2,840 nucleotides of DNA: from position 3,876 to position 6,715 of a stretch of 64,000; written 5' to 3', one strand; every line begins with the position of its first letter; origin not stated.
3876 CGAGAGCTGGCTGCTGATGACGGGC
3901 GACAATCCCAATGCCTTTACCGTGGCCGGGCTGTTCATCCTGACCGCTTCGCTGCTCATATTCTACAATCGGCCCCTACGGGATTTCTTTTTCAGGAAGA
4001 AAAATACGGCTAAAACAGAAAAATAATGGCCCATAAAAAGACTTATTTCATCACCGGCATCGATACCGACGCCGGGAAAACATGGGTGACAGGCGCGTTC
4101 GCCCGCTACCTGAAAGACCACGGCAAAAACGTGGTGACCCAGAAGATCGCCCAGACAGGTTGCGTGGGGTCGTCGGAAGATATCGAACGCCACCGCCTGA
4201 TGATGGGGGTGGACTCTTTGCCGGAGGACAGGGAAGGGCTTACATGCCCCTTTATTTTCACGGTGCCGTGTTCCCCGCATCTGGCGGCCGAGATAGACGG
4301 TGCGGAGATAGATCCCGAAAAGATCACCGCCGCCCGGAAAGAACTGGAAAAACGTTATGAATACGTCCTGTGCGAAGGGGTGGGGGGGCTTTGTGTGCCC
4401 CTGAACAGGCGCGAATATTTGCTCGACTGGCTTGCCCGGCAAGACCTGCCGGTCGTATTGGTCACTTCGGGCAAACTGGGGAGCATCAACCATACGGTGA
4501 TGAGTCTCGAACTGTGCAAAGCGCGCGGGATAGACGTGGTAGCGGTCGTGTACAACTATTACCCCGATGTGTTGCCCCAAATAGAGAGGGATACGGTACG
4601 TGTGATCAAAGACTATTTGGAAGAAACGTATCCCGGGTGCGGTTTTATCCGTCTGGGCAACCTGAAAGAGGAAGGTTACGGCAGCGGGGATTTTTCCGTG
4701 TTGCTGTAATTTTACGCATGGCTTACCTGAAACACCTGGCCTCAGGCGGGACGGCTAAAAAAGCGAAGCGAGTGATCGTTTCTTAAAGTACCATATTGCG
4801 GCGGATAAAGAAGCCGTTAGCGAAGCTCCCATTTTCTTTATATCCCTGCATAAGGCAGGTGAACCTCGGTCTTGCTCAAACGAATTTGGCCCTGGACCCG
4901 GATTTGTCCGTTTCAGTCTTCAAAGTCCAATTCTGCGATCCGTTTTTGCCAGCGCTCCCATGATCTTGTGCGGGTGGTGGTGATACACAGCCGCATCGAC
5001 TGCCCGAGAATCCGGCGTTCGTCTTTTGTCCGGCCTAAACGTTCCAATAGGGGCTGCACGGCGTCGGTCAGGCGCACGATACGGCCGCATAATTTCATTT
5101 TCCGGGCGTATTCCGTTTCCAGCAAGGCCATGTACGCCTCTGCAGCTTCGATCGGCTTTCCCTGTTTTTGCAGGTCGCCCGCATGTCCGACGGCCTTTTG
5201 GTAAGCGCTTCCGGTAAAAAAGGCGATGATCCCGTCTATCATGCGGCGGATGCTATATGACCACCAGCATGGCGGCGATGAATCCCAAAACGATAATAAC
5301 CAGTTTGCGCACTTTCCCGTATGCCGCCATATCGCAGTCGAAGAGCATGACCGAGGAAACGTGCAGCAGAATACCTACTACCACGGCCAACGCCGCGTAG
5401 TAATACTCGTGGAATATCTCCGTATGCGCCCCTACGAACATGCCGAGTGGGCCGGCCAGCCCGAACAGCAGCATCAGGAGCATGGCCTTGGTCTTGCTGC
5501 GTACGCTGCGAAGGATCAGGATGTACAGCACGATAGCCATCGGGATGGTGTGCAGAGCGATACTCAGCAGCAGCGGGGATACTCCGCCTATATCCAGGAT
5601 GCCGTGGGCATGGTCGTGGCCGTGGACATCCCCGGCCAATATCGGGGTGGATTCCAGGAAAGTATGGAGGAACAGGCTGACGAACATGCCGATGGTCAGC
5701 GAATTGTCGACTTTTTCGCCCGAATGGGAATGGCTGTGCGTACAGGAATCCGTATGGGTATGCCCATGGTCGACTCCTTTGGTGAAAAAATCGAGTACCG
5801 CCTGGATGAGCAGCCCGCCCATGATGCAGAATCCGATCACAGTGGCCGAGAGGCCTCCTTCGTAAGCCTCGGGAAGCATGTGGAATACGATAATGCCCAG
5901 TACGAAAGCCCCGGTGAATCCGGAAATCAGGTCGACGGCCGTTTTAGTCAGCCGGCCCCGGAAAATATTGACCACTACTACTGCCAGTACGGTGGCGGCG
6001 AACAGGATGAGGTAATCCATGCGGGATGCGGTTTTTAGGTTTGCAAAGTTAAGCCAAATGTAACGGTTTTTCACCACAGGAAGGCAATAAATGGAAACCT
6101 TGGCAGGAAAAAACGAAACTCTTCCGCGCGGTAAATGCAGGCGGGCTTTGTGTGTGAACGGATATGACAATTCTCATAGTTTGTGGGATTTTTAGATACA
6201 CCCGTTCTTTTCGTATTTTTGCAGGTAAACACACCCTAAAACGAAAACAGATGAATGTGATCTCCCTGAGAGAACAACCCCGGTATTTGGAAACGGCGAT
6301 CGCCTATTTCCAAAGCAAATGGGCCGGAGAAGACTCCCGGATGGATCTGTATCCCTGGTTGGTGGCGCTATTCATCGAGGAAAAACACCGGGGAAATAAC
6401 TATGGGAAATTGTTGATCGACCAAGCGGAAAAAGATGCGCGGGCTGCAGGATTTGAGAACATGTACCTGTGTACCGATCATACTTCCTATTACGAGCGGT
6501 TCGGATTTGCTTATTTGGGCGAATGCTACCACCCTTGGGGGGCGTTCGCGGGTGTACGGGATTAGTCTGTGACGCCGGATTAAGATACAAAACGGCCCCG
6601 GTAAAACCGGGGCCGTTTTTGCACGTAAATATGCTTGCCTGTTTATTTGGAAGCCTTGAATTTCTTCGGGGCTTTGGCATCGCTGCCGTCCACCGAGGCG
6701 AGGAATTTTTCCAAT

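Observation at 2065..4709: Tightly coupled eamA-eamA-bioD operon: candidate biotin-precursor transport plus conversion module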

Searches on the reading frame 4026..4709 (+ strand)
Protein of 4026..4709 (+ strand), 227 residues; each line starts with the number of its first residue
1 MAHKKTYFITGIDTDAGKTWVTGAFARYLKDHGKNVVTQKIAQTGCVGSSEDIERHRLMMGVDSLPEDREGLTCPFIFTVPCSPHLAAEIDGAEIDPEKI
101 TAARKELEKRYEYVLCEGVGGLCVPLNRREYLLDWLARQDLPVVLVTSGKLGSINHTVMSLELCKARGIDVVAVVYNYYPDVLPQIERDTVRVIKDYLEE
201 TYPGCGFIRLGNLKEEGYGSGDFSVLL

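Call 3: search_protein_families(library=pfam, proteins=[window:4026-4706:+], max_evalue=0.01)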
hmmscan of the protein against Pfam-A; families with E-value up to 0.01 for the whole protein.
window:4026-4706:+ (227 aa): 2 families
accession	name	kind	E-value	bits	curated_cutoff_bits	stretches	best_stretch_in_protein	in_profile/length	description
PF13500.12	AAA_26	-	4.1e-35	121.9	27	1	5-181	1-169/198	AAA domain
PF01656.29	CbiA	-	0.003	18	25.4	1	8-118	2-54/125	CobQ/CobB/MinD/ParA nucleotide binding domain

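Call 4: search_protein_families(library=ncbifam, proteins=[window:4026-4706:+], max_evalue=0.01)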
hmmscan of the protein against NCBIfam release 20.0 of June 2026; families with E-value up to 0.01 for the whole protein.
window:4026-4706:+ (227 aa): 3 families
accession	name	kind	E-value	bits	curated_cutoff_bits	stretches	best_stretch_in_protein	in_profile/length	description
TIGR00347.1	bioD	equivalog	7.3e-45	153.1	83.3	1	8-177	1-166/166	dethiobiotin synthase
NF001989.1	PRK00784.1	equivalog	0.00031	19.5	273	0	8-37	4-33/480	cobyric acid synthase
TIGR00313.1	cobQ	equivalog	0.0012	17.7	309.9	0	98-123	110-135/477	cobyric acid synthase CobQ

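Call 8: find_encoding_contigs(protein=window:4026-4709:+, flank=10000, max_places=6)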
Protein window:4026-4709:+ (227 aa): 2 contigs read that carry it; 1 place shown.
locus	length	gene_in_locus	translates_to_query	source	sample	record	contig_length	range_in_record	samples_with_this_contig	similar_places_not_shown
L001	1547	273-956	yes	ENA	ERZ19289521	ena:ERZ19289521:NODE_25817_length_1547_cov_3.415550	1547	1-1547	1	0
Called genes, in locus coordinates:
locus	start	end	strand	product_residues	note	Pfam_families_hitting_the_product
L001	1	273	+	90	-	?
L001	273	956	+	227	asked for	PF13500:AAA_26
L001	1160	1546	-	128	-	?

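Call 9: find_homologous_proteins(query=window:4026-4706:+)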
Query window:4026-4706:+ (227 aa): 4289 proteins with E <= 0.001 among 4983 candidates; the best 120 are listed.
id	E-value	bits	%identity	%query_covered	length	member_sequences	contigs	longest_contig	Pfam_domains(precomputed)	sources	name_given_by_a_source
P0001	1.6e-144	497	95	100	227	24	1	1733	PF13500.13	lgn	-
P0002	1.1e-130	452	85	100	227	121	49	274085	PF13500.13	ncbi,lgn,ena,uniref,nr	ncbi:MAG TPA: ATP-dependent dethiobiotin synthetase BioD [Candidatus Merdimorpha stercoravium]|unire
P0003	8.0e-129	446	83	100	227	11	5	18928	PF13500.13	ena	-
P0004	6.2e-127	440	85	100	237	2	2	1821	PF13500.13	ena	-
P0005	2.2e-124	431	82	100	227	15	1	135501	PF13500.13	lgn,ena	-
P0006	2.9e-106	372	72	99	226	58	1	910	PF13500.13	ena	-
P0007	6.3e-105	368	72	99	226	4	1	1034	PF13500.13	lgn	-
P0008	1.3e-103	363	71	99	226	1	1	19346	PF13500.13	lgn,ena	-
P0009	3.7e-103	362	72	98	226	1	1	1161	PF13500.13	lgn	-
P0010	1.1e-98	347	70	93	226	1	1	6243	PF13500.13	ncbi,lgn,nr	ncbi:MAG: dethiobiotin synthase [Flavobacteriales bacterium]|nr:dethiobiotin synthase [Flavobacteria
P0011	9.6e-76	272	56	99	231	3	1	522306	PF13500.13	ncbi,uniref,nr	ncbi:dethiobiotin synthase [Parabacteroides sp. FAFU027]|uniref:dethiobiotin synthase n=1 Tax=Paraba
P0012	1.7e-75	271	56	99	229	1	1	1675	PF13500.13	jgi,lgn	jgi:dethiobiotin synthase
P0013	1.7e-71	258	54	97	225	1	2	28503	PF13500.13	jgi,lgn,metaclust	metaclust:\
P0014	6.4e-71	256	55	94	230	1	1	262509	PF13500.13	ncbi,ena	-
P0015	2.1e-70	255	55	98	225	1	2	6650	PF13500.13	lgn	-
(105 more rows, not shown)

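Call 11: find_encoding_contigs(protein=P0002, flank=10000, max_places=4)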
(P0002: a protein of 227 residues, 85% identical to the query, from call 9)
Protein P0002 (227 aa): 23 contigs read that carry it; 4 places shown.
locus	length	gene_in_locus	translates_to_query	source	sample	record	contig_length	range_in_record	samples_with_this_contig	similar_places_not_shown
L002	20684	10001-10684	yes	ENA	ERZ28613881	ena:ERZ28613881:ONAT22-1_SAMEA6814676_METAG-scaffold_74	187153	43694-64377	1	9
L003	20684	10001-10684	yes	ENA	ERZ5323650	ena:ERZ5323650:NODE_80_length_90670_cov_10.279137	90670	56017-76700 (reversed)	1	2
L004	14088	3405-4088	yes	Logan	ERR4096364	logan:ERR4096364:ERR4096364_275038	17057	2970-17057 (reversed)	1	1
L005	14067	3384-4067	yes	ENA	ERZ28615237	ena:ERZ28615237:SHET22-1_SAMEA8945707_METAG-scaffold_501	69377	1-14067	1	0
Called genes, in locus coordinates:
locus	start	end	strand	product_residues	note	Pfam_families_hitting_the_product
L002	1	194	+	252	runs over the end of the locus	PF00005:ABC_tran, PF13304:AAA_21 (faint)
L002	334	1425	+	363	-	PF01926:MMR_HSR1, PF02421:FeoB_N, PF06071:YchF-GTPase_C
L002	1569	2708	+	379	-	PF09587:PGA_cap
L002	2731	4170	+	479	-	PF01154:HMG_CoA_synt_N, PF08540:HMG_CoA_synt_C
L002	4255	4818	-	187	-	PF02622:DUF179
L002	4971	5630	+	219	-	PF00877:NLPC_P60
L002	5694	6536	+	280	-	PF00793:DAHP_synth_1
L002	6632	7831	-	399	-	PF00753:Lactamase_B, PF19583:ODP, PF12724:Flavodoxin_5 (faint), PF00258:Flavodoxin_1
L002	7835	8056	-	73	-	-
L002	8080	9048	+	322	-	PF00892:EamA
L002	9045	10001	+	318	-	PF00892:EamA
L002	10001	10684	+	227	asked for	PF13500:AAA_26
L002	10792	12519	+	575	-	PF01520:Amidase_3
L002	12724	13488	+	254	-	PF02535:Zip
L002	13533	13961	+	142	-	-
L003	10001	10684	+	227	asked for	PF13500:AAA_26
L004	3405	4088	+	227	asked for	PF13500:AAA_26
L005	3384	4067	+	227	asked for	PF13500:AAA_26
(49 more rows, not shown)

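Call 12: find_encoding_contigs(protein=P0011, flank=10000, max_places=3)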
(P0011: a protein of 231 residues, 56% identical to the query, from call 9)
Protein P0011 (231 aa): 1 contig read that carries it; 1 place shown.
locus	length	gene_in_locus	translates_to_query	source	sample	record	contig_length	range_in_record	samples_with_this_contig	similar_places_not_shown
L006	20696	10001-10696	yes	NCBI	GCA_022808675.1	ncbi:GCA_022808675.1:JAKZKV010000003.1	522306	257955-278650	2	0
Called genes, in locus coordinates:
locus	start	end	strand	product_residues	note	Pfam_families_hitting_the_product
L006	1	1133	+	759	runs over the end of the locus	PF00999:Na_H_Exchanger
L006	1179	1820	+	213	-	PF00484:Pro_CA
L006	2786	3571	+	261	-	PF02661:Fic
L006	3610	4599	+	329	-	PF13308:YARHG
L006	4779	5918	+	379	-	PF04055:Radical_SAM, PF06968:BATS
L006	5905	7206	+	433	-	PF00202:Aminotran_3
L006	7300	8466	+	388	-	PF00155:Aminotran_1_2, PF01053:Cys_Met_Meta_PP (weak)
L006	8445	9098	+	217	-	PF04301:BioG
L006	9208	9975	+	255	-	PF13489:Methyltransf_23, PF08241:Methyltransf_11, PF08242:Methyltransf_12, PF13649:Methyltransf_25, PF13847:Methyltransf_31 (weak)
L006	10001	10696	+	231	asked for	PF13500:AAA_26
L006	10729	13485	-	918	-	PF19838:LptD_2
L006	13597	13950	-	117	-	PF02152:FolB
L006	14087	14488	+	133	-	PF04519:Bactofilin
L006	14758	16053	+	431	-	PF03952:Enolase_N, PF00113:Enolase_C, PF13378:MR_MLE_C (weak)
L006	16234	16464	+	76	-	PF06902:Fer4_19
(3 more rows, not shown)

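Call 23: find_related_loci(query=window:4026-4706:+, collection=genome_contigs, flank=10000)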
Query window:4026-4706:+ (227 aa) in genome_contigs; peptide patterns used: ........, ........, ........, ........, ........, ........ (x = any residue, [..] = any of these).
199 stretches matched a pattern; 5 encode a relative of the query (tblastn E <= 1e-3); 5 distinct loci.
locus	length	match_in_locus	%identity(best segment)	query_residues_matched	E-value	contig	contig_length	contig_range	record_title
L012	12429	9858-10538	94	1-227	2e-147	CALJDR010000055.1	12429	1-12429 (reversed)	MAG TPA_asm: uncultured Flavobacteriales bacterium isolate SRR3582179_bin.37_CONCOCT_v1.1_MAG genome assembly, contig: E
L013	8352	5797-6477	85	1-227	1e-135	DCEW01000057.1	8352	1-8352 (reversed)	MAG TPA_asm: Flavobacteriales bacterium UBA1820 UBA1820_contig_10125, whole genome shotgun sequence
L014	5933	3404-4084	85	1-227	5e-136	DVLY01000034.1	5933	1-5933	MAG TPA_asm: Candidatus Merdimorpha stercoravium isolate 1383 ChiHcolR6__C75034_L5933_SRR6323279, whole genome shotgun s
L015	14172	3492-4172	85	1-227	7e-134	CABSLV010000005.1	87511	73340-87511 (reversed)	MAG TPA_asm: uncultured Flavobacteriales bacterium isolate MGYG-HGUT-02722 genome assembly, contig: GUT_GENOME159508_5,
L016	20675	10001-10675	72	3-227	4e-111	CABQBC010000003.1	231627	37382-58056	MAG TPA_asm: uncultured Flavobacteriales bacterium isolate MGYG-HGUT-00418 genome assembly, contig: GUT_GENOME009558_3,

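Call 28: search_solved_structures(query=window:4026-4706:+, show_alignments=3)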
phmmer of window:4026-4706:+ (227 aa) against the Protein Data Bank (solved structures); distinct sequences matched with E-value up to 0.001: 11.
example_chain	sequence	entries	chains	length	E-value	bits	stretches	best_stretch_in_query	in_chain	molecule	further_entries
1dts_A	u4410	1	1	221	3.3e-22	82.2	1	5-177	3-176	DETHIOBIOTIN SYNTHETASE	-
1a82_A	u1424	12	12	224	4.2e-22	81.8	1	5-177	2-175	DETHIOBIOTIN SYNTHETASE | PROTEIN (DETHIOBIOTIN SYNTHETASE) | DETHIOBIOTIN SYNTHASE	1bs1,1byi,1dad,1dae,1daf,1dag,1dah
2qmo_A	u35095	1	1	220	2e-12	50.1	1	7-171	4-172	Dethiobiotin synthetase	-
3mle_A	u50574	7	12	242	2.3e-12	49.9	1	7-171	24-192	Dethiobiotin synthetase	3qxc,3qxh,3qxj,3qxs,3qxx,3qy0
3fgn_A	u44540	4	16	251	2.8e-11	46.4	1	3-182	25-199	Dethiobiotin synthetase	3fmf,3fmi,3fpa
6nka_A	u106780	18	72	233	5.5e-11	45.4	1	8-182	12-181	ATP-dependent dethiobiotin synthetase BioD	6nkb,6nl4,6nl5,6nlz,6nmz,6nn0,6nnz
6cve_A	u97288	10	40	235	5.7e-11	45.4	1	8-182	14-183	ATP-dependent dethiobiotin synthetase BioD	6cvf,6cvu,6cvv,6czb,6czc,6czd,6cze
4wop_A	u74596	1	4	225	6.8e-11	45.1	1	8-182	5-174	ATP-dependent dethiobiotin synthetase BioD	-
3of5_A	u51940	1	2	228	9.4e-10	41.4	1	5-178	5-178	Dethiobiotin synthetase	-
4a0f_A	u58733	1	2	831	4.1e-06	29.5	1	77-178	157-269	ADENOSYLMETHIONINE-8-AMINO-7-OXONONANOATE AMINOTRANSFERASE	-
4a0g_A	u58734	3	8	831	4.1e-06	29.5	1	77-178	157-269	ADENOSYLMETHIONINE-8-AMINO-7-OXONONANOATE AMINOTRANSFERASE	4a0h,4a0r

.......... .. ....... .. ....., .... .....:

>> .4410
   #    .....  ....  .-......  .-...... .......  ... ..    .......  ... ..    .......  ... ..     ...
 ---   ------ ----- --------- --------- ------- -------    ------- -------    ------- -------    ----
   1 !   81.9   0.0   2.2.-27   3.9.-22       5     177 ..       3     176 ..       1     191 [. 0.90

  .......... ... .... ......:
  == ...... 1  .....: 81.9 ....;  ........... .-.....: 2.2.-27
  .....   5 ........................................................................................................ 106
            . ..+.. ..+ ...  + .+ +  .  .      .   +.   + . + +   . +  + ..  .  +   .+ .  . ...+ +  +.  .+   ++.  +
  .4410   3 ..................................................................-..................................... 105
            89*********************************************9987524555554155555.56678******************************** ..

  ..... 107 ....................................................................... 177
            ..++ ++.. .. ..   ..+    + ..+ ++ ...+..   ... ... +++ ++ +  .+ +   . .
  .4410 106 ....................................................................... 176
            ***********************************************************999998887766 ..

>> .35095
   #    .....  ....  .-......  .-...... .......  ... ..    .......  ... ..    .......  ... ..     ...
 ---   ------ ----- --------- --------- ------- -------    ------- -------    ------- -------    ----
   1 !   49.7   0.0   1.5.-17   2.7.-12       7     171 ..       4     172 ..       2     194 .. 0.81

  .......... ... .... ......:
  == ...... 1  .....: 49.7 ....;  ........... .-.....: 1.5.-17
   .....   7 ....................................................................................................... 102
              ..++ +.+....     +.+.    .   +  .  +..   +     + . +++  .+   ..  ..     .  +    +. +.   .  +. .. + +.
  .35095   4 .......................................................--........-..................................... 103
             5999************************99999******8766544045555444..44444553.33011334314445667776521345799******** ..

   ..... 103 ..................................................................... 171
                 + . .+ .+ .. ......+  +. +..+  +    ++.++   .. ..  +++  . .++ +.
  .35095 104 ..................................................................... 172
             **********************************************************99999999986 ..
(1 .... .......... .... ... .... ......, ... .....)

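Call 57: list_cluster_members(proteins=[window:4026-4706:+, P0121, window:2114-3079:+])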
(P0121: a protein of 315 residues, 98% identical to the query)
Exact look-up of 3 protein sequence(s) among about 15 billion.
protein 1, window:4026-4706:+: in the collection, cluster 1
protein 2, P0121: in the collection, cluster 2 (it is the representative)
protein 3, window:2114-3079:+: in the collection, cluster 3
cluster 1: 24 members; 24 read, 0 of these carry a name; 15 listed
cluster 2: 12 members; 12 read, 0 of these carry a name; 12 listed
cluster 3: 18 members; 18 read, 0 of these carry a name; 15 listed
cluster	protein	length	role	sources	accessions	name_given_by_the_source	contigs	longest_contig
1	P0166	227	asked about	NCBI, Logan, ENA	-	-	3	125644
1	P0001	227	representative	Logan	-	-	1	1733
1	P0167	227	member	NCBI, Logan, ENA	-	-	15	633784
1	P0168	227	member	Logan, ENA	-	-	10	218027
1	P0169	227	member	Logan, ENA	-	-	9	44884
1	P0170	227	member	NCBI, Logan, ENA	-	-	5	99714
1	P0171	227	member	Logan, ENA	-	-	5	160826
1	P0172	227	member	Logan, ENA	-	-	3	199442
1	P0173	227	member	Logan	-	-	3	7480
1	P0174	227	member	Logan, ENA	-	-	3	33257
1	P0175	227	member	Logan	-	-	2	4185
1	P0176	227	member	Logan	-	-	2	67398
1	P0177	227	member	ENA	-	-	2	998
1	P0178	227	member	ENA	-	-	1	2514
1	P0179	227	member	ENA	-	-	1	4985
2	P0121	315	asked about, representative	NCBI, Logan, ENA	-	-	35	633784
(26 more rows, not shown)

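Call 66: search_protein_families(library=ncbifam, proteins=[L016:7995-8975:+, L016:9011-9979:+], max_evalue=0.01)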
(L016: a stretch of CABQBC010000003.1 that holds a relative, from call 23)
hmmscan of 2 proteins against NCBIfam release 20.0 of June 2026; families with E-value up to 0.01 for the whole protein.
L016:7995-8975:+ (327 aa): 2 families
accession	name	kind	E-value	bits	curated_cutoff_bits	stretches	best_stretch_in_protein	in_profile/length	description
TIGR00950.1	2A78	equivalog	1e-17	64.4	230.2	1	19-307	1-262/264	carboxylate/amino acid/amine transporter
NF008432.0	PRK11272.1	equivalog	1.6e-14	53.9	270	1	14-318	17-291/294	drug/metabolite exporter YedA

L016:9011-9979:+ (323 aa): 0 families

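Call 72: find_encoding_contigs(protein=P0014, flank=9000, max_places=2)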
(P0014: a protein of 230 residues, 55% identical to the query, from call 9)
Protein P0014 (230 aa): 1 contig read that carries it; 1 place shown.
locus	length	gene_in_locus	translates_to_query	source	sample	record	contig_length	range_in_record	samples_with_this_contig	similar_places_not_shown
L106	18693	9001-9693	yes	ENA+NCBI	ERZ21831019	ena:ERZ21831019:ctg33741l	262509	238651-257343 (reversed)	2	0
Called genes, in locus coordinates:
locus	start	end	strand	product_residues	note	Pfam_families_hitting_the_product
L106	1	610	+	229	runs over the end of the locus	PF14103:DUF4276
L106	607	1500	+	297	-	PF02661:Fic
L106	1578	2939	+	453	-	-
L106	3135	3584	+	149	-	PF07929:PRiA4_ORF3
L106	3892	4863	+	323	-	PF04055:Radical_SAM, PF06968:BATS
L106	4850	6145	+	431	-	PF00202:Aminotran_3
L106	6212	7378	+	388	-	PF00155:Aminotran_1_2, PF01053:Cys_Met_Meta_PP (weak)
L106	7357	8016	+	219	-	PF04301:BioG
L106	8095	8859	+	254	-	PF13489:Methyltransf_23, PF08241:Methyltransf_11, PF08242:Methyltransf_12 (weak), PF13649:Methyltransf_25, PF13847:Methyltransf_31 (weak)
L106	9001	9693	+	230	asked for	PF13500:AAA_26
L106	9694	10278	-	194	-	-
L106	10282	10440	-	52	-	-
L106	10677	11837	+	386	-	PF00465:Fe-ADH, PF13685:Fe-ADH_2, PF25137:ADH_Fe_C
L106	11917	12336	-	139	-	PF00903:Glyoxalase, PF06983:3-dmu-9_3-mt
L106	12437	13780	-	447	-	PF00654:Voltage_CLC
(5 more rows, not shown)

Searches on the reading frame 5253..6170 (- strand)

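Call 3: search_protein_families(library=pfam, proteins=[window:5253-6170:-], max_evalue=0.01)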
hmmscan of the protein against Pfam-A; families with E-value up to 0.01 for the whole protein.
window:5253-6170:- (305 aa): 1 family
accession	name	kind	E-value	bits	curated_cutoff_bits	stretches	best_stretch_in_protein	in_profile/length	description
PF02535.28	Zip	-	8.5e-15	55.2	35.1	2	198-299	206-318/323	ZIP Zinc transporter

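Call 4: search_protein_families(library=ncbifam, proteins=[window:5253-6170:-], max_evalue=0.01)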
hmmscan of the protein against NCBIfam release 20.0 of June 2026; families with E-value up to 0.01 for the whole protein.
window:5253-6170:- (305 aa): 1 family
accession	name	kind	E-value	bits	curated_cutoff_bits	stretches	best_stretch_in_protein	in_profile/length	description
NF003243.0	PRK04201.1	equivalog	5.5e-07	29.1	252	1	67-290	25-247/266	zinc transporter ZupT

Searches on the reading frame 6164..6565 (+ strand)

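Call 26: search_protein_families(library=pfam, proteins=[window:6164-6565:+], max_evalue=0.0001)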
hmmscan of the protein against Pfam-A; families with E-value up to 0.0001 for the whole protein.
window:6164-6565:+ (133 aa): 2 families
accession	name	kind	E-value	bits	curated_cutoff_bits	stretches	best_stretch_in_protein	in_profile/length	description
PF00583.31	Acetyltransf_1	-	9.2e-08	32.8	20.7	1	63-115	59-116/116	Acetyltransferase (GNAT) family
PF13508.13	Acetyltransf_7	-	3.4e-07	31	27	1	64-116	30-83/84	Acetyltransferase (GNAT) domain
